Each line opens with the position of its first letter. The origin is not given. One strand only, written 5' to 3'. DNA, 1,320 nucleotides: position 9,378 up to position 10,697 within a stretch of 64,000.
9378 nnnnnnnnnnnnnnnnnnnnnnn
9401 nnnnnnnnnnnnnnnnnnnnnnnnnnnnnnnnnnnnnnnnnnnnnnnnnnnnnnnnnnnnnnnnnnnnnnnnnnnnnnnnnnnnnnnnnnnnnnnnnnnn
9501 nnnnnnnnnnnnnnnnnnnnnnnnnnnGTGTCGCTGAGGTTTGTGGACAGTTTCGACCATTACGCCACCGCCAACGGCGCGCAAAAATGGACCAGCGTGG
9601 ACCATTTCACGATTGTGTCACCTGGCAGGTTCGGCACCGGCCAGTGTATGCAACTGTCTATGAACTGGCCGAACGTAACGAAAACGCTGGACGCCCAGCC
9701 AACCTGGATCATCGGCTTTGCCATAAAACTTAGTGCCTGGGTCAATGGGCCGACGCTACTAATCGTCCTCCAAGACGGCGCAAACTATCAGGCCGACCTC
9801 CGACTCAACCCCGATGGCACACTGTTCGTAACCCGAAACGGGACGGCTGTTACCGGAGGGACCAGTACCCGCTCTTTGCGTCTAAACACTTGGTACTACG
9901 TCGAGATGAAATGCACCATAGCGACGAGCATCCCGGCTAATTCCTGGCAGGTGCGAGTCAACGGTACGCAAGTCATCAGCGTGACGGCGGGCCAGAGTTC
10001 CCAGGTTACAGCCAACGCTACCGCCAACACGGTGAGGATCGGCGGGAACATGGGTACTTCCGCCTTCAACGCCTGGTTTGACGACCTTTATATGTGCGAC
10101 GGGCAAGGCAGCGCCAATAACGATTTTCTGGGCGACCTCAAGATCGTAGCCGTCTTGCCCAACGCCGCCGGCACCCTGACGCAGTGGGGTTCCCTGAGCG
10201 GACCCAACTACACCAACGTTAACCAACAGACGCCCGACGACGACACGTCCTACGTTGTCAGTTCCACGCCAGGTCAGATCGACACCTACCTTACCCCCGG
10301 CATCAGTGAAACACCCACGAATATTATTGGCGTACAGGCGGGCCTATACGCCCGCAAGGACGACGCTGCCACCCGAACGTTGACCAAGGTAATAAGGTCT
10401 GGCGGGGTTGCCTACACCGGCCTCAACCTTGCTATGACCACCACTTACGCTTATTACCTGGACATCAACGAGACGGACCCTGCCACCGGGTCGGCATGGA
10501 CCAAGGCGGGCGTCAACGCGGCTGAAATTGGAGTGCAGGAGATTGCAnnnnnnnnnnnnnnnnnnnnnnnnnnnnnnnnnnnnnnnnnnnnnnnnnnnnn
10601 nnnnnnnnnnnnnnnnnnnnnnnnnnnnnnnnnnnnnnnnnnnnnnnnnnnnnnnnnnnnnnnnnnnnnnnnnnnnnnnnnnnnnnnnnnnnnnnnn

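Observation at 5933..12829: Tandem quadruplication of a 340-aa structural gene next to a LamG tail-fibre-like gene with terminal repeat arrays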

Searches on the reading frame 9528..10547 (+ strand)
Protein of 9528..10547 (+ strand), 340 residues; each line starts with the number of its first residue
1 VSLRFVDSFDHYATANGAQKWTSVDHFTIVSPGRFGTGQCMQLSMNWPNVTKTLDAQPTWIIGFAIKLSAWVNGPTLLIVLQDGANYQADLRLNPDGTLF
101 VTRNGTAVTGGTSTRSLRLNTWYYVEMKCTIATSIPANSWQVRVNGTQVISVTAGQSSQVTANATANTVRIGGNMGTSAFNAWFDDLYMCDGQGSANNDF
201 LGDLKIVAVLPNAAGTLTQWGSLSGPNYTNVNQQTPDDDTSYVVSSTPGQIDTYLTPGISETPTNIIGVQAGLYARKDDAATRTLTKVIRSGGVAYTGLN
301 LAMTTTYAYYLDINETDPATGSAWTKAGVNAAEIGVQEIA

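Call 6: search_protein_families(library=pfam, proteins=[window:9528-10547:+], max_evalue=0.1)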
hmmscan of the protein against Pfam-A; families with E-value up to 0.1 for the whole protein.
window:9528-10547:+ (340 aa): 1 family
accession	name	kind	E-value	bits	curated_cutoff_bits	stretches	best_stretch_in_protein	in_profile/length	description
PF13385.13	Laminin_G_3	-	1e-05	26.1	27.6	1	77-189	36-140/151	Concanavalin A-like lectin/glucanases superfamily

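Call 7: search_protein_families(library=phrogs, proteins=[window:9528-10547:+], max_evalue=0.01)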
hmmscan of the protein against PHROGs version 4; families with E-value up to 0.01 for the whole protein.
window:9528-10547:+ (340 aa): 3 families
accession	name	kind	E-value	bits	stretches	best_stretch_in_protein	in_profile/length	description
phrog_2448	-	unknown function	7.2e-47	161.2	1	3-337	2-332/335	-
phrog_6368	-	unknown function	3.2e-12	47.3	1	139-337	139-325/328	-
phrog_14065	-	unknown function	1.9e-09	37.3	1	90-336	94-359/1152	-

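Call 11: search_dna_similar(query=window:9528-10547:+, collection=phages, mode=protein, max_rows=40)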
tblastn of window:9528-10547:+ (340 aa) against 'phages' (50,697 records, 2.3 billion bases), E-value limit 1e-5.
Records with a match: 211; places in all: 357; records where one place covers at least 80% of the query: 79.
Best place of each record, by identity: <60% 211.
By first word of the organism name: Salmonella 92; Proteus 21; Caulobacter 17; Brevundimonas 14; Providencia 10; Escherichia 10; Serratia 6; Sphingomonas 5; Streptomyces 5; Pseudomonas 4; and 16 more.
By host as written in the record: Salmonella enterica subsp. enterica serovar Typhimurium 26; Salmonella enterica 16; Proteus mirabilis 15; - 12; Brevundimonas pondensis LVF1 10; Salmonella sp. 10; Caulobacter crescentus NA1000 6; Providencia rettgeri B0142 5; and 67 more.
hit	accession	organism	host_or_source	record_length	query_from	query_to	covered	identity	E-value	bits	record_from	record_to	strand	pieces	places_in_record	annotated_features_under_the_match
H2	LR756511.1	uncultured phage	metagenomic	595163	1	340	100%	36.7%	2e-44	168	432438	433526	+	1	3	record has no annotation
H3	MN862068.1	Brevundimonas phage vB_BsubS-Delta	Brevundimonas subvibrioides ATCC 15264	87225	1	339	100%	33.1%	1e-34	140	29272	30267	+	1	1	hypothetical protein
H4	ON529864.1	Brevundimonas phage vB_BgoS-Fanboy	Brevundimonas goettingensis LVF2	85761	1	335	99%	32.7%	1e-31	131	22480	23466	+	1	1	hypothetical protein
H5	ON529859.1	Brevundimonas phage vB_BgoS-BabaJaga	Brevundimonas goettingensis LVF2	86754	1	335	99%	32.7%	1e-31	131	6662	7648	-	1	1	hypothetical protein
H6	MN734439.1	Sphingomonas phage Kharn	Sphingomonas sp. PM2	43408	1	337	99%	30.4%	1e-17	90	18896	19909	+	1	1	hypothetical protein (x2)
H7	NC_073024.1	Sphingomonas phage Kharn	Sphingomonas sp. PM2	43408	1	337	99%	30.4%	1e-17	90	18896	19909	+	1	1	hypothetical protein (x2)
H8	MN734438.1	Sphingomonas phage Lucius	Sphingomonas sp. PM2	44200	1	337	99%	29.2%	4e-17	88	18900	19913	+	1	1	putative tail fiber | hypothetical protein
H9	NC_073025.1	Sphingomonas phage Lucius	Sphingomonas sp. PM2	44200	1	337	99%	29.2%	4e-17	88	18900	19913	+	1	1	putative tail fiber | hypothetical protein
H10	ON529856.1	Brevundimonas phage vB_BpoS-Leszy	Brevundimonas pondensis LVF1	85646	1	339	100%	28.9%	8e-23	105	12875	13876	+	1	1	hypothetical protein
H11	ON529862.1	Brevundimonas phage vB_BpoS-Poludnitsa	Brevundimonas pondensis LVF1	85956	1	339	100%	28.9%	8e-23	105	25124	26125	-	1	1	hypothetical protein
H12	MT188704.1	Mesorhizobium phage Cp1R7A-A1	Mesorhizobium loti R7ANS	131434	1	340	100%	27.2%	1e-19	96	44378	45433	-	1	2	hypothetical protein (x2)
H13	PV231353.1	Caulobacter phage RBC57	Caulobacter vibrioides CB15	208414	1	337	99%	27.3%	7e-8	60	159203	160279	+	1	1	hypothetical protein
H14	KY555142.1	Caulobacter phage Ccr10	Caulobacter crescentus NA1000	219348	1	337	99%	27.3%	7e-8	60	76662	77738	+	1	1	hypothetical protein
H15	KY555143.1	Caulobacter phage Ccr2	Caulobacter crescentus NA1000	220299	1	337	99%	27.3%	7e-8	60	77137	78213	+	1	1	hypothetical protein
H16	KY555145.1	Caulobacter phage Ccr29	Caulobacter crescentus NA1000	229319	1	337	99%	27.3%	7e-8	60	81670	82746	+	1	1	hypothetical protein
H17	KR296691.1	Salmonella phage 37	Salmonella gallinarum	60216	3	336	98%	27.2%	9e-14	78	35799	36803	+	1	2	hypothetical protein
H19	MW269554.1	Achromobacter phage vB_AchrS_AchV4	-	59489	1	337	99%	26.8%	2e-10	68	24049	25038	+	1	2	virion structural protein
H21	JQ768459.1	Pseudomonas phage Lu11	Pseudomonas putida var. Manila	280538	1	340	100%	26.5%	2e-12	74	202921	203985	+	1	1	promoter | hypothetical protein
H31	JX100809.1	Caulobacter phage CcrSwift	Caulobacter vibrioides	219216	1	337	99%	26.4%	6e-7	57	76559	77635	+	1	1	hypothetical protein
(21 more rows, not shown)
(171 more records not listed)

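Call 13: get_annotated_region(hit=H17, flank=12000)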
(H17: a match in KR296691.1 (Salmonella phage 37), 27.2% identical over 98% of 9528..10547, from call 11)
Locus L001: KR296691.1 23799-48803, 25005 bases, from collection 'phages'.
description: Salmonella phage 37, complete genome.
organism: Salmonella phage 37 (NCBI taxid 1654890)
taxonomy: Viruses; Duplodnaviria; Heunggongvirae; Uroviricota; Caudoviricetes; Casjensviridae; Chivirus; Chivirus cv37
host: Salmonella gallinarum; source: -; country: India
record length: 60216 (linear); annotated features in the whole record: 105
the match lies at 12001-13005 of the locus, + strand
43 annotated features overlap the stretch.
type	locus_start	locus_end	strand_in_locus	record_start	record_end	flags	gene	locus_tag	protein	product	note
CDS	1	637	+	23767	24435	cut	-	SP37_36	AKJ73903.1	tail length tape measure protein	similar to Staphylococcus phage tp310-1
CDS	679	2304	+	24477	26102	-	-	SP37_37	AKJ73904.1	putative tail component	similar to Escherichia phage JLK-2012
CDS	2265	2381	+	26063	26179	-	-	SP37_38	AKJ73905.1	hypothetical protein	similar to Environmental Halophage eHP-10; hypothetical protein OSG_eHP10_00030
CDS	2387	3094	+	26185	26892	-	-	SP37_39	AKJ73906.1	hypothetical protein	similar to Streptococcus phage phiSS12; hypothetical protein SS12_0040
CDS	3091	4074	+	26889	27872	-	-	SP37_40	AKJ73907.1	hypothetical protein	similar to Cyanophage TIM40; hypothetical protein TIM40_102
CDS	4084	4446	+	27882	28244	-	-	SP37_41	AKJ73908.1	hypothetical protein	similar to Environmental Halophage eHP-31; hypothetical protein OSG_eHP31_00095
CDS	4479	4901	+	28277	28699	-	-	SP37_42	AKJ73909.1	RepB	similar to Mycoplasma phage phiMFV1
CDS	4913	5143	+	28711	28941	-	-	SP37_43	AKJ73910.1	hypothetical protein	similar to Lactobacillus johnsonii prophage Lj771; hypothetical protein LJ771_049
CDS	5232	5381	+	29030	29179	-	-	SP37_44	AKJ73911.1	tail tape measure protein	similar to Streptococcus phage Str-PAP-1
CDS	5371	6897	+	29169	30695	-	-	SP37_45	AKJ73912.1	putative cell wall amidase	similar to Streptococcus pyogenes phage 315.1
CDS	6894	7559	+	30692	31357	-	-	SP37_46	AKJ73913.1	hypothetical protein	similar to Cyanophage TIM40; hypothetical protein TIM40_38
CDS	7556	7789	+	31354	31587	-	-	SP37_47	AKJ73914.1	minor capsid protein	similar to Phage Gifsy-1; forms tail attachment site on head; Lambda FII homolog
CDS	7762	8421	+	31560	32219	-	-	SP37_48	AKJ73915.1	hypothetical protein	similar to Streptococcus phage 20617; phage GP20 protein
CDS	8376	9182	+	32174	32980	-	-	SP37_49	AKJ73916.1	PblB-type protein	similar to Streptococcus phage 8140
CDS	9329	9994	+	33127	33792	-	-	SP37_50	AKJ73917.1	putative portal protein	similar to Streptococcus phage phiD12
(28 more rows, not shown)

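Call 14: get_annotated_region(hit=H3, flank=12000)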
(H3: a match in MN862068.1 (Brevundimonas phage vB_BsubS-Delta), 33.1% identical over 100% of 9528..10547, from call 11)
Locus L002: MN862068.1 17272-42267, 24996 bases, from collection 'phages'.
description: Brevundimonas phage vB_BsubS-Delta, complete genome.
organism: Brevundimonas phage vB_BsubS-Delta (NCBI taxid 2696338)
taxonomy: Viruses; Duplodnaviria; Heunggongvirae; Uroviricota; Caudoviricetes
host: Brevundimonas subvibrioides ATCC 15264; source: pond water; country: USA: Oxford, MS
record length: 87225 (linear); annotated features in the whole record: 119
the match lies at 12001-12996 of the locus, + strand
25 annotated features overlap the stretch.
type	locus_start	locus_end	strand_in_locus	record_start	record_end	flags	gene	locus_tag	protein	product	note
CDS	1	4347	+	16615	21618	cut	-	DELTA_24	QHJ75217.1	tape measure protein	-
CDS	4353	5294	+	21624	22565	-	-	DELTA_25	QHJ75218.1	hypothetical protein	-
CDS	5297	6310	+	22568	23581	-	-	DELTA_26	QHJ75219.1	hypothetical protein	-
CDS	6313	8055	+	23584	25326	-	-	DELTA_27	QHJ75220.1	minor tail protein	-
CDS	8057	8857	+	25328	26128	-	-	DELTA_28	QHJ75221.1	minor tail protein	-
CDS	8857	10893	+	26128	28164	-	-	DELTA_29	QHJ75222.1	minor tail protein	-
CDS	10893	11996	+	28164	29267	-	-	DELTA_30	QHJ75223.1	minor tail protein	-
CDS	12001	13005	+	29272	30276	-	-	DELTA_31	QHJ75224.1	hypothetical protein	-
CDS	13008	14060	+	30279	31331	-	-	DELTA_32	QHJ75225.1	hypothetical protein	-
CDS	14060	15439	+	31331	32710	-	-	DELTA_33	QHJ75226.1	minor tail protein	-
CDS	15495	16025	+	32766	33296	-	-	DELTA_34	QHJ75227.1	membrane protein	-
CDS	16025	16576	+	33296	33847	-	-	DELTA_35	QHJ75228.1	membrane protein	-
CDS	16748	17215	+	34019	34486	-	-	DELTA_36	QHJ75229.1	membrane protein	-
CDS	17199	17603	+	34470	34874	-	-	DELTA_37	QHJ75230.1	membrane protein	-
CDS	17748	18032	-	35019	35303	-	-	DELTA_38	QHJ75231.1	hypothetical protein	-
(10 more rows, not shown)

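Call 19: search_solved_structures(query=L001:11998-13014:+, max_evalue=1)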
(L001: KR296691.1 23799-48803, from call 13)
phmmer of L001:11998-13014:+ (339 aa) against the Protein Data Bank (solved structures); distinct sequences matched with E-value up to 1: 1.
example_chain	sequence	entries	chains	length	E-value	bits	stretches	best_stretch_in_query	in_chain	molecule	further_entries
6x38_A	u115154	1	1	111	0.38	13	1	250-297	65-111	Tyrosine-protein phosphatase Lar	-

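Call 20: search_solved_structures(query=L001:10004-11008:+, max_evalue=1)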
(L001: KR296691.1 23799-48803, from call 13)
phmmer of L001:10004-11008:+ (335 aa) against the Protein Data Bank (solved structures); distinct sequences matched with E-value up to 1: 1.
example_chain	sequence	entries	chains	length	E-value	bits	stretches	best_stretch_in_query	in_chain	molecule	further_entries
8et3_Y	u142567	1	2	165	0.21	14.2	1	175-228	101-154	Stringent starvation protein B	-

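Call 21: find_homologous_proteins(query=window:9528-10547:+, max_evalue=0.00001)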
Query window:9528-10547:+ (340 aa): 498 proteins with E <= 0.00001 among 4369 candidates; the best 120 are listed.
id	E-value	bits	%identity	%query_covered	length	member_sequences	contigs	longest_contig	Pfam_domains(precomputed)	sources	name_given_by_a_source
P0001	4.2e-224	761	100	100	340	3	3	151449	PF13385.14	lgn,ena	-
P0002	1.4e-188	644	84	100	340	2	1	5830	-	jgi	-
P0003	6.5e-181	619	80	100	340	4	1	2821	-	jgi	-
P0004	4.7e-107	376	54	99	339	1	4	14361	-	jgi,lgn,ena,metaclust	metaclust:\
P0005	1.7e-100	354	53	99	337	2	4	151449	-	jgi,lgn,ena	-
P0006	1.1e-99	352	52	99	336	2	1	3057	-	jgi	-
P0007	2.3e-92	328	51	100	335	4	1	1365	-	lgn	-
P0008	5.5e-91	323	48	100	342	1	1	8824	-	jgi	jgi:hypothetical protein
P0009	5.4e-90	320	50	100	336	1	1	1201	-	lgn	-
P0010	2.6e-88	314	48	100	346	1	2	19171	-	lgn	-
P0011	2.9e-85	304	47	100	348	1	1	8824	-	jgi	jgi:hypothetical protein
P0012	2.0e-84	302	49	99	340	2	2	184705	-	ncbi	-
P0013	2.3e-82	295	48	100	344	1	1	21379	-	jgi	jgi:hypothetical protein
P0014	4.2e-81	291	45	100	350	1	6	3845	-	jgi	jgi:hypothetical protein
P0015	7.7e-81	290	47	99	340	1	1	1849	PF17802.8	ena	-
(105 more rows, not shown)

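Call 24: find_encoding_contigs(protein=P0001, flank=10000, max_places=4)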
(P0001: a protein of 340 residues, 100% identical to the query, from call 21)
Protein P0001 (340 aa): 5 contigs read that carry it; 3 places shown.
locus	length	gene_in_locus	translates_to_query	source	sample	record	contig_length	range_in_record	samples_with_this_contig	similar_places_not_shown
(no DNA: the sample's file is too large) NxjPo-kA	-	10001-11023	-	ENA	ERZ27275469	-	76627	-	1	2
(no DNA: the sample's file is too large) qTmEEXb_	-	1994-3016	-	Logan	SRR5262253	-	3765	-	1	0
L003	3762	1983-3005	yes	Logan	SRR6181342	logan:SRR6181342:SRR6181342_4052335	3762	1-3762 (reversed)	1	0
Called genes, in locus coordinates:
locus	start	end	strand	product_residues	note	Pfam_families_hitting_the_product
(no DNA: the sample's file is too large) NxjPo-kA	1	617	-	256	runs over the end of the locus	PF00535:Glycos_transf_2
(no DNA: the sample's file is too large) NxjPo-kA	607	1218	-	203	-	-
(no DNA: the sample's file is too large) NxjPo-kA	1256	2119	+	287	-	PF13489:Methyltransf_23, PF05219:DREV (weak), PF13649:Methyltransf_25 (weak), PF13847:Methyltransf_31 (weak), PF08241:Methyltransf_11 (weak), PF08242:Methyltransf_12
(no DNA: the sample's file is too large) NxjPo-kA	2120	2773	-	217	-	PF03031:NIF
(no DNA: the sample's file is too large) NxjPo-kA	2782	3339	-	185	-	-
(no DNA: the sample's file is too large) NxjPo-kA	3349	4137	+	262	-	PF02223:Thymidylate_kin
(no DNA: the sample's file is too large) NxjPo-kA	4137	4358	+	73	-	-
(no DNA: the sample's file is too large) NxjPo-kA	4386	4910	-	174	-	PF00908:dTDP_sugar_isom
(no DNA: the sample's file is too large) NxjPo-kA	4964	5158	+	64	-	-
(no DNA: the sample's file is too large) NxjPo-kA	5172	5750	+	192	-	-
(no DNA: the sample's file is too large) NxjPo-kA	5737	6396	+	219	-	-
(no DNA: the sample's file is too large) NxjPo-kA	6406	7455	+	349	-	-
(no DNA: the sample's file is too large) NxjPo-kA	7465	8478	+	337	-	-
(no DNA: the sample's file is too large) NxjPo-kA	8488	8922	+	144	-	-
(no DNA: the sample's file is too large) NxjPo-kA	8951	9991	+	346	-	-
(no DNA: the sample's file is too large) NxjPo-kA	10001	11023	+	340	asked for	PF13385:Laminin_G_3 (weak)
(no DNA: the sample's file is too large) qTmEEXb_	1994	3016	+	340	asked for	PF13385:Laminin_G_3 (weak)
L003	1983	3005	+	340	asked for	PF13385:Laminin_G_3 (weak)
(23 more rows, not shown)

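Call 33: predict_structure(alignment_id=A3)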
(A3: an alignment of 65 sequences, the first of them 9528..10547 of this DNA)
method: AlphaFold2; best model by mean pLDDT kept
length: 340 residues; sequences in the alignment: 65
mean_pLDDT: 95.4   pTM: 0.92
mean pLDDT of the five models: 95.4, 95.4, 95.2, 94.8, 94.6
residues with pLDDT >= 90: 316; 70-90: 19; 50-70: 5; < 50: 0
segments of 3 or more residues with pLDDT < 50: none
pLDDT, mean of each block of 10 residues (from residue 1): 93 96 97 97 92 97 97 92 97 96 97 98 98 98 98 98 98 78 97 85 96 98 96 93 96 97 95 95 96 96 96 96 96 97
secondary structure, 60 per line:
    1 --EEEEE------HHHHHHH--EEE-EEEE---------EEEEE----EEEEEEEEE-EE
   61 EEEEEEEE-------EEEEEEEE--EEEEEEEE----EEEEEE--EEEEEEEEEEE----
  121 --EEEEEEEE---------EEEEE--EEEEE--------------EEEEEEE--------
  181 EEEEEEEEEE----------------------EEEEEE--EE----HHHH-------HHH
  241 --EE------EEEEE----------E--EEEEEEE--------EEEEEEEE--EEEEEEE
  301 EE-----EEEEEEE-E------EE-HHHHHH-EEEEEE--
elements in order: E3-7 H14-20 E23-25 E27-30 E40-44 E49-57 E59-68 E76-83 E86-93 E98-103 E106-116 E123-130 E140-144 E147-151 E166-172 E181-190 E213-218 H227-230 E251-255 E269-275 E284-291 E294-302 E308-314 H326-331 E333-338

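Call 38: fold_search(model_id=the predicted structure, library=pdb)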
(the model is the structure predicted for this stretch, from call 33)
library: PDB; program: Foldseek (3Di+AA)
matches with E <= 10: 1527; with E <= 0.001: 272
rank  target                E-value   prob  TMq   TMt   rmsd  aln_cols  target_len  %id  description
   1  5tpb_A                1.6e-07  1.00  0.32  0.27  18.4       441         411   10  Binding domain of BoNT/A complexed with ganglioside variant (released 2017-01-18)
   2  9f2b_B                2.0e-07  1.00  0.35  0.11  18.8       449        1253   11  Focused refinement of SV2B luminal domain and BoNT/A1 complex (released 2025-03-12)
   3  5mqr                  2.4e-07  1.00  0.34  0.12   8.4       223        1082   15  Sialidase BT_1020 (released 2017-03-22)
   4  2vua                  2.8e-07  1.00  0.33  0.27  17.8       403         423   10  Crystal Structure of the Botulinum Neurotoxin Serotype A binding domain (released 2008-08-26)
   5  9fyq_C                2.9e-07  1.00  0.37  0.30  17.5       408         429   12  Cryo-EM structure of native SV2A in complex with TeNT-Hc, gangliosides and Pro-Macrobody 5 (released 2025-05-21)
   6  2vu9_A                3.6e-07  1.00  0.32  0.26  17.7       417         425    9  CRYSTAL STRUCTURE OF BOTULINUM NEUROTOXIN SEROTYPE A BINDING DOMAIN IN COMPLEX WITH GT1B (released 2008-08-26)
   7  8q2a_A                3.8e-07  1.00  0.41  0.57   5.9       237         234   12  TtX122B - A domain of unknown function from the Teredinibacter turnerae protein TERTU_2913 (released 2024-03-13)
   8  3r4u_A                4.2e-07  1.00  0.35  0.29  17.9       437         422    9  Cell entry of botulinum neurotoxin type C is dependent upon interaction with two ganglioside molecules (released 2011-06-08)
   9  6es1_A                4.2e-07  1.00  0.34  0.28  18.1       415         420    9  Crystal structure of the binding domain from botulinum neurotoxin A2 bound to extracellular domain of human receptor S (released 2018-04-25)
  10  8rvi_A                4.2e-07  1.00  0.34  0.28  17.7       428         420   10  Structure of the binding domain of BoNT/A mutant H1253K in complex with the GM1a ganglioside receptor (released 2025-02-12)
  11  5l21_A                4.6e-07  1.00  0.31  0.26  16.8       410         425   11  Crystal structure of BoNT/A receptor binding domain in complex with VHH C2 (released 2017-08-09)
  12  8rvh_A                4.8e-07  1.00  0.32  0.26  17.8       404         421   11  Structure of the binding domain of BoNT/A mutant Y1117V/H1253K in complex with the GD1a ganglioside receptor (released 2025-02-12)
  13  8q2a_C                5.3e-07  1.00  0.39  0.55   7.0       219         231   12  TtX122B - A domain of unknown function from the Teredinibacter turnerae protein TERTU_2913 (released 2024-03-13)
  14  4jra_A                6.2e-07  1.00  0.32  0.27  17.6       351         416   12  CRYSTAL STRUCTURE OF THE BOTULINUM NEUROTOXIN A RECEPTOR-BINDING DOMAIN IN COMPLEX WITH THE LUMINAL DOMAIN Of SV2C (released 2013-11-20)
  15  9f1r_B                6.2e-07  1.00  0.33  0.28  18.1       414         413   10  Cryo-EM structure of SV2B-Hc-A1 complex (released 2025-03-12)
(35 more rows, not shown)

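Call 40: get_annotated_region(hit=H19, flank=9000)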
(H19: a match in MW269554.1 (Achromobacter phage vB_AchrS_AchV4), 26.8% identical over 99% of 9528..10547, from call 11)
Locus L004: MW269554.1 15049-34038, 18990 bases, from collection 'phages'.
description: Achromobacter phage vB_AchrS_AchV4, complete genome.
organism: Achromobacter phage vB_AchrS_AchV4 (NCBI taxid 2796514)
taxonomy: Viruses; Duplodnaviria; Heunggongvirae; Uroviricota; Caudoviricetes; Casjensviridae; Gediminasvirus; Gediminasvirus AchV4
host: -; source: -; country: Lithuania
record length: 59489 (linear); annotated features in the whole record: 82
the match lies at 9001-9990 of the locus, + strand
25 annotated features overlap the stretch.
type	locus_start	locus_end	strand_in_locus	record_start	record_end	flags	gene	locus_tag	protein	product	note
CDS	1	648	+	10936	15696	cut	-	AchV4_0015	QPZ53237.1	tape measure protein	-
CDS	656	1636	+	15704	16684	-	-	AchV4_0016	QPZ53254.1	virion structural protein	-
CDS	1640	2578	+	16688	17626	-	-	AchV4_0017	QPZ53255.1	virion structural protein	-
CDS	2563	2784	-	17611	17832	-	-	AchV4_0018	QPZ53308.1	hypothetical protein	-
CDS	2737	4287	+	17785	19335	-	-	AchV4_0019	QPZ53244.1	virion structural protein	-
CDS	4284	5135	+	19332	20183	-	-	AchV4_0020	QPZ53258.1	virion structural protein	-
CDS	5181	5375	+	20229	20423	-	-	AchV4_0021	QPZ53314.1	virion structural protein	-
CDS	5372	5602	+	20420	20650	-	-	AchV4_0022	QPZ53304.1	putative tail assembly protein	-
CDS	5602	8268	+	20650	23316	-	-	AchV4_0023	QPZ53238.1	virion structural protein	-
CDS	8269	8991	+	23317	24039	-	-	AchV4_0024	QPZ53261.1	putative tail fiber protein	-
CDS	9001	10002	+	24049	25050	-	-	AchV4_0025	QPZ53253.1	virion structural protein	-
CDS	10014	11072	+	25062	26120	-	-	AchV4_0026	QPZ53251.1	virion structural protein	-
CDS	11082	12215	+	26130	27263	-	-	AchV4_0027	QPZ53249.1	hypothetical protein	-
CDS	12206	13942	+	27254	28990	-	-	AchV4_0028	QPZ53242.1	hypothetical protein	-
CDS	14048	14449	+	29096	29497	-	-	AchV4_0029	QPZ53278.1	putative holin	-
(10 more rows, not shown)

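Call 41: get_annotated_region(hit=H21, flank=7000)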
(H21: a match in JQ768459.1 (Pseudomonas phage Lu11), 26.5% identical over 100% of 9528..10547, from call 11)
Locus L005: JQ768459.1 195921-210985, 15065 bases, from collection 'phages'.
description: Pseudomonas phage Lu11, complete genome.
organism: Pseudomonas phage Lu11 (NCBI taxid 1161927)
taxonomy: Viruses; Duplodnaviria; Heunggongvirae; Uroviricota; Caudoviricetes
host: Pseudomonas putida var. Manila; source: soil; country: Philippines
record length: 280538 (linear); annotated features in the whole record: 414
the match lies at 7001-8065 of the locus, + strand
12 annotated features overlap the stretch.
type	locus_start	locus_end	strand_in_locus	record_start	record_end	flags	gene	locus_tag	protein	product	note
regulatory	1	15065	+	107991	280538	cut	-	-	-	promoter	putative middle/late promoter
CDS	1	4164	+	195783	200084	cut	-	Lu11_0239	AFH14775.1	hypothetical protein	-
CDS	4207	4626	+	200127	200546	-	-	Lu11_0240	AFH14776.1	hypothetical protein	-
CDS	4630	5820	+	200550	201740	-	-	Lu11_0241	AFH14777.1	hypothetical protein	-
CDS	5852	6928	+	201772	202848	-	-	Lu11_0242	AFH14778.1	hypothetical protein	-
CDS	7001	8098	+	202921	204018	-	-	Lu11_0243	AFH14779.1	hypothetical protein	-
CDS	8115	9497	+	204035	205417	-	-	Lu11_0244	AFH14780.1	hypothetical protein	-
CDS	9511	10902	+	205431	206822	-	-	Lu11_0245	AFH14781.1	hypothetical protein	-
CDS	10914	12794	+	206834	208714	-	-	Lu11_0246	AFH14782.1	hypothetical protein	-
CDS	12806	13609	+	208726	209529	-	-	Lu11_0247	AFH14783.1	hypothetical protein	-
CDS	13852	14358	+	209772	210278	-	-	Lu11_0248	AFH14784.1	hypothetical protein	-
CDS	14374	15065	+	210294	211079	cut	-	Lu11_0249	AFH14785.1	hypothetical protein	-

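Call 42: get_annotated_region(hit=H8, flank=8000)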
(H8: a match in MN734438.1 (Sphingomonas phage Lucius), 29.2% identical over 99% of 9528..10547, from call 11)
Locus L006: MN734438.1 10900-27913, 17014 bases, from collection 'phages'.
description: Sphingomonas phage Lucius, complete genome.
organism: Sphingomonas phage Lucius (NCBI taxid 2686313)
taxonomy: Viruses; Duplodnaviria; Heunggongvirae; Uroviricota; Caudoviricetes
host: Sphingomonas sp. PM2; source: wastewater; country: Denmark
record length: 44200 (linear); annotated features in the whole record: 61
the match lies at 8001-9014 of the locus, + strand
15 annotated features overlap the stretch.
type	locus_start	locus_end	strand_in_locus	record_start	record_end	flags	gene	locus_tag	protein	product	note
CDS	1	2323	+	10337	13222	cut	-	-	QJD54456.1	tail tape measure protein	product 14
CDS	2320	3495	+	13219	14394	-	-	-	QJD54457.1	hypothetical protein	product 15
CDS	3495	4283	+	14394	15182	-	-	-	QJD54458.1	virion protein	product 16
CDS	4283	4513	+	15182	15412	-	-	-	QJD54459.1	putative structural protein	product 17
CDS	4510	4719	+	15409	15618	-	-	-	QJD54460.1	hypothetical protein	product 18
CDS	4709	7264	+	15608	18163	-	-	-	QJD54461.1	tail protein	product 19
CDS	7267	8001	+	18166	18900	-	-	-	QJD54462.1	hypothetical protein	product 20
CDS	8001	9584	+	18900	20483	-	-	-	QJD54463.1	putative tail fiber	product 21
CDS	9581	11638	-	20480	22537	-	-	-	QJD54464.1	DNA polymerase B family protein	product 22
CDS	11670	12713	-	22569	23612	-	-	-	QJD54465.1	DNA polymerase III beta subunit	product 23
CDS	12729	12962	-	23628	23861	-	-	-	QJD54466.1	hypothetical protein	product 24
CDS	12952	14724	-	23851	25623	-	-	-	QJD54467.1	DNA helicase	product 25; DNA helicase (ACLAME 43)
CDS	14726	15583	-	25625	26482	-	-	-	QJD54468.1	exonuclease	product 26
CDS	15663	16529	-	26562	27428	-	-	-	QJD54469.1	single-stranded DNA-binding protein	product 27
CDS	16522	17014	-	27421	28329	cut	-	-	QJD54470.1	ATPase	product 28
